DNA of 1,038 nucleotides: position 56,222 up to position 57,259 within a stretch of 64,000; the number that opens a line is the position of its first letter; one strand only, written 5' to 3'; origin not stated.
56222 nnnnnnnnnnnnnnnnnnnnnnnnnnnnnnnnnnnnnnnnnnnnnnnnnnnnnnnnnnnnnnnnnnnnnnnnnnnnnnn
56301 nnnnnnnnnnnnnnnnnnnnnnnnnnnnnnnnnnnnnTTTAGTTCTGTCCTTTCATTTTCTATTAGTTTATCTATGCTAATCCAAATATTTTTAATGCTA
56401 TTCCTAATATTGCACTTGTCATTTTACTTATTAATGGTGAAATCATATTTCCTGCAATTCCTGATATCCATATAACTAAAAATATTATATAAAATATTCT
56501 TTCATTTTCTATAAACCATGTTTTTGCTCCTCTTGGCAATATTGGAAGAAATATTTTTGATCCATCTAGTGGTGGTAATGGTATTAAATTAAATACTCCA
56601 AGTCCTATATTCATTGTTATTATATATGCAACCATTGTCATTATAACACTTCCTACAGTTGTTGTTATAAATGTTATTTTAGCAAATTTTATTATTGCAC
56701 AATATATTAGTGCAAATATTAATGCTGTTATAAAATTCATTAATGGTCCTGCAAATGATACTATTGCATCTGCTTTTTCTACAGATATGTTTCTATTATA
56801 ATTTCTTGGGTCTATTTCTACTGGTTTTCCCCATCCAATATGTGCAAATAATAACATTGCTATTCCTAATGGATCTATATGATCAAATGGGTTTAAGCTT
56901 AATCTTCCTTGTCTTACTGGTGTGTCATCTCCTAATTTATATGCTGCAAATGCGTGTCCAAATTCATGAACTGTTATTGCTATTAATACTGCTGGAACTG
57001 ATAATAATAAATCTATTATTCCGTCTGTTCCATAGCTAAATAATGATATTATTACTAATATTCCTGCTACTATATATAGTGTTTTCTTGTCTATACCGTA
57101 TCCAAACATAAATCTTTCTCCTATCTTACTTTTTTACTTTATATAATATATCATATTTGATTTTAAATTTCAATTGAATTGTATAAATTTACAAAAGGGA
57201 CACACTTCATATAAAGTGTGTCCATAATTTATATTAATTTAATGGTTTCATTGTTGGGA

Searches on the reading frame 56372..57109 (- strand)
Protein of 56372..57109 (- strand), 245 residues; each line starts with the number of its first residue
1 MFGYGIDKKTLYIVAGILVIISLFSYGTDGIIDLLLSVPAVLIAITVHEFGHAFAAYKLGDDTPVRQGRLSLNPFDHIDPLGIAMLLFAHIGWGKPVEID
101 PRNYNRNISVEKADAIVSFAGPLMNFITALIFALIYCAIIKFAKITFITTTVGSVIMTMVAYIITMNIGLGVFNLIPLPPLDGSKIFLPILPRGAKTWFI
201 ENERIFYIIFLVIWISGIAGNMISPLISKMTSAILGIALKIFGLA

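Call 21: search_protein_families(library=pfam, proteins=[window:56372-57109:-], max_evalue=0.00001)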
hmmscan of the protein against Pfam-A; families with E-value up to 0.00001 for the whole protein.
window:56372-57109:- (245 aa): 1 family
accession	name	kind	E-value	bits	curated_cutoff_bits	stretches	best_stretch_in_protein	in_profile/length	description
PF02163.28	Peptidase_M50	-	8.9e-15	55.1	27.2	1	40-212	5-216/221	Peptidase family M50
